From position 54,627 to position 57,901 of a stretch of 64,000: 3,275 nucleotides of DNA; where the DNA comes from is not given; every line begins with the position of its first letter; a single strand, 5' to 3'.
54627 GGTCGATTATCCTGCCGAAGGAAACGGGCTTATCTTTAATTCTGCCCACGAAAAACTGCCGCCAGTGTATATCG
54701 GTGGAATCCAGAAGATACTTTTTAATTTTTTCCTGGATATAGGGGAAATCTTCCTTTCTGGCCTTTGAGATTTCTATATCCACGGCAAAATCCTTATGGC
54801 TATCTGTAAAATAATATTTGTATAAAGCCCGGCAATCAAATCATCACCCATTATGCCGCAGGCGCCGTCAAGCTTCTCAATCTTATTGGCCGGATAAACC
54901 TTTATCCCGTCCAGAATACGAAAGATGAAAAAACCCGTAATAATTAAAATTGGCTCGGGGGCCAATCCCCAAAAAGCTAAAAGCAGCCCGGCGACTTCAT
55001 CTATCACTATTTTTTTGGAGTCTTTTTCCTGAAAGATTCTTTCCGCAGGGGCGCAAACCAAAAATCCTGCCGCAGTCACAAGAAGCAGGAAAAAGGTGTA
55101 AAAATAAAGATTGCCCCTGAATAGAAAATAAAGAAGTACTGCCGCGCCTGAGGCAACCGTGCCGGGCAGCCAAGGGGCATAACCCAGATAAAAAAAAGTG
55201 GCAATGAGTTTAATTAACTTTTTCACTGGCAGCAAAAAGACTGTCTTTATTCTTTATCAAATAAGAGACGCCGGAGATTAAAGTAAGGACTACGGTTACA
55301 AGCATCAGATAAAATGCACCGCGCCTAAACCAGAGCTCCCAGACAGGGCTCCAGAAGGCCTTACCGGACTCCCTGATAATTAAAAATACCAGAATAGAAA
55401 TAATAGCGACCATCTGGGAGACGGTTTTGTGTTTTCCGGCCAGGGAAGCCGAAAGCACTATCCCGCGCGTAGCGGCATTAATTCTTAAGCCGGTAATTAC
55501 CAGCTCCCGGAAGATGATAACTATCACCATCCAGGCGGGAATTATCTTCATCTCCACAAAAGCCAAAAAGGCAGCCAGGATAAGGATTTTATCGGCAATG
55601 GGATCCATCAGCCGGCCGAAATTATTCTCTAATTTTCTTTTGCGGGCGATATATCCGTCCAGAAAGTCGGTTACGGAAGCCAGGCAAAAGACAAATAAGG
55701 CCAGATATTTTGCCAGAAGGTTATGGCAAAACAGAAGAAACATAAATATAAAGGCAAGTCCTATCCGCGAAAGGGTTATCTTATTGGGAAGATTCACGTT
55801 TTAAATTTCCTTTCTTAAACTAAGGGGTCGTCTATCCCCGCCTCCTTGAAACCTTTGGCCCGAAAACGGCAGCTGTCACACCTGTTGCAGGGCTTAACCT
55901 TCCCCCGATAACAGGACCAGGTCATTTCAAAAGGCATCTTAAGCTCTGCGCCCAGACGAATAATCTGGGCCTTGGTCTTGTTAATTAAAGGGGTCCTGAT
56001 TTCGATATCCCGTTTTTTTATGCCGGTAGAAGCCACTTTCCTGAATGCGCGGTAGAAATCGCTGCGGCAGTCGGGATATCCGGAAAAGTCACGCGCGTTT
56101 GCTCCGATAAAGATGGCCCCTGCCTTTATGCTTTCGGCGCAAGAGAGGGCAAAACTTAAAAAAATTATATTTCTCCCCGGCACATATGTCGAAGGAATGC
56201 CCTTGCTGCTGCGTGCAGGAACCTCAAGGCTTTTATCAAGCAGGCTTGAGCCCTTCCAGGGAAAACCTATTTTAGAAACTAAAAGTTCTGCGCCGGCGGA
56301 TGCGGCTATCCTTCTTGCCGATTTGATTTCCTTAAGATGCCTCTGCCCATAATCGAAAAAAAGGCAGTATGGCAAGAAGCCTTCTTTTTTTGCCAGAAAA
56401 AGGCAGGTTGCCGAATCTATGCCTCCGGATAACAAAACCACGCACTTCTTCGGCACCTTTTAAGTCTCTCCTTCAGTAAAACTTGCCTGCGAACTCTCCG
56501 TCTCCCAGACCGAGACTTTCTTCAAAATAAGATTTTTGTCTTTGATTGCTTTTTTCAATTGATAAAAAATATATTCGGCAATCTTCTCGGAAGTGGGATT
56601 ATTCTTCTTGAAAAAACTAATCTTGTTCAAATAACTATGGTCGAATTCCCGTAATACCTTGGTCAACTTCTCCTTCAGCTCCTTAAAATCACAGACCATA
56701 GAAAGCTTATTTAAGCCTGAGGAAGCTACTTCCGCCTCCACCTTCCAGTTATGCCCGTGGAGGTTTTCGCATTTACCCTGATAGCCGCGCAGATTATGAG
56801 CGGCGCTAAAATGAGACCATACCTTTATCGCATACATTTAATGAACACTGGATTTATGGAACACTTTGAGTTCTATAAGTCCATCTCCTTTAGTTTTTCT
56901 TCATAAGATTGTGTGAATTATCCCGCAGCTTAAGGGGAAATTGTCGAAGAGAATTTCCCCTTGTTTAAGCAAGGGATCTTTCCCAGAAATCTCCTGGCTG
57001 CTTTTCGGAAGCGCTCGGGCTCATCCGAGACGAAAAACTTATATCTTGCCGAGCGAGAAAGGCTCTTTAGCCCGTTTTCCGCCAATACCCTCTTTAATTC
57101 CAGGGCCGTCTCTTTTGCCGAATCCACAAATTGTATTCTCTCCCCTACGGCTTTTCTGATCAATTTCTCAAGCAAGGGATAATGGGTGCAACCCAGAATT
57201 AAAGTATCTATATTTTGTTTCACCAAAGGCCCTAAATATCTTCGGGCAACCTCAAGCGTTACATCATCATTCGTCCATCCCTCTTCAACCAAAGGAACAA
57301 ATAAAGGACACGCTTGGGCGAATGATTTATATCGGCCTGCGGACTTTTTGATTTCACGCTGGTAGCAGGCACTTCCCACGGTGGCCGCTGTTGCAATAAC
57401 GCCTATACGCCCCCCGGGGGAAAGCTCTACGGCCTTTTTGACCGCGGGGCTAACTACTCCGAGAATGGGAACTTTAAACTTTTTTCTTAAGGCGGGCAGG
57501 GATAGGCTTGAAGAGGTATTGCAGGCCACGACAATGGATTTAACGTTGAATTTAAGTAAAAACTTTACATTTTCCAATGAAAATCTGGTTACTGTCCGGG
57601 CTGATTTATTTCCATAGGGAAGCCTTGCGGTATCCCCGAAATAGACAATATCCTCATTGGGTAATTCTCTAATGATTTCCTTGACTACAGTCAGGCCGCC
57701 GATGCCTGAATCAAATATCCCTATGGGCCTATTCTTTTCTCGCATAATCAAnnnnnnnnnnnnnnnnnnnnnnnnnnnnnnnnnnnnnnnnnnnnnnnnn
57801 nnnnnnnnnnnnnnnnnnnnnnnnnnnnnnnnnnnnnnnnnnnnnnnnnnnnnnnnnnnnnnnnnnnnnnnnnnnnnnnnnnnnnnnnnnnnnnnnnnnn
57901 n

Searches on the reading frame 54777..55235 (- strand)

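Call 80: search_protein_families(library=pfam, proteins=[window:54777-55235:-], max_evalue=0.00001)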
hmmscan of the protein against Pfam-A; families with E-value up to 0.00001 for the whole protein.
window:54777-55235:- (153 aa): 1 family
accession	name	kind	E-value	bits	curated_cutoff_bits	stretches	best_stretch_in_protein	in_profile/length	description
PF04608.18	PgpA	-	9.6e-36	123.3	28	1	10-146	1-140/141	Phosphatidylglycerophosphatase A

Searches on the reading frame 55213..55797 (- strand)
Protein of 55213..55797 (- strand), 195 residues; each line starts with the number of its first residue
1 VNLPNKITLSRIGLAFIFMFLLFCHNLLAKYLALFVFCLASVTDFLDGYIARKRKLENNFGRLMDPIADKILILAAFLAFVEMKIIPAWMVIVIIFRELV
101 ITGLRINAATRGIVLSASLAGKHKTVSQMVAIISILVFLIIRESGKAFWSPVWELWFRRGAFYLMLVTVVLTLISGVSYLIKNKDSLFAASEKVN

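Call 80: search_protein_families(library=pfam, proteins=[window:55213-55797:-], max_evalue=0.00001)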
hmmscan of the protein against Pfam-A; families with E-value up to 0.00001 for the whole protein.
window:55213-55797:- (195 aa): 1 family
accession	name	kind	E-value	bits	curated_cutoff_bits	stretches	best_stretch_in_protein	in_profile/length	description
PF01066.26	CDP-OH_P_transf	-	1.6e-41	142.6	22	1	1-171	1-149/152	CDP-alcohol phosphatidyltransferase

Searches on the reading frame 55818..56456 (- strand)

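Call 80: search_protein_families(library=pfam, proteins=[window:55818-56456:-], max_evalue=0.00001)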
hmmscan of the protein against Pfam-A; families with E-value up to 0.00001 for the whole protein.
window:55818-56456:- (213 aa): 1 family
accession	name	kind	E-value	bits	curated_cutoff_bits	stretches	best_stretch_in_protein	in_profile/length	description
PF06508.19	QueC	-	5.7e-70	235.5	22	1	4-206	1-209/210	Queuosine biosynthesis protein QueC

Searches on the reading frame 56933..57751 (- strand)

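Call 80: search_protein_families(library=pfam, proteins=[window:56933-57751:-], max_evalue=0.00001)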
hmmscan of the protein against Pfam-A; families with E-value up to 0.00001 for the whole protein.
window:56933-57751:- (273 aa): 1 family
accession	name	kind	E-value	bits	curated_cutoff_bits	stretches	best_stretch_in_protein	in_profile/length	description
PF01177.27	Asp_Glu_race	-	6.1e-23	82.1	31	1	22-216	12-208/211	Asp/Glu/Hydantoin racemase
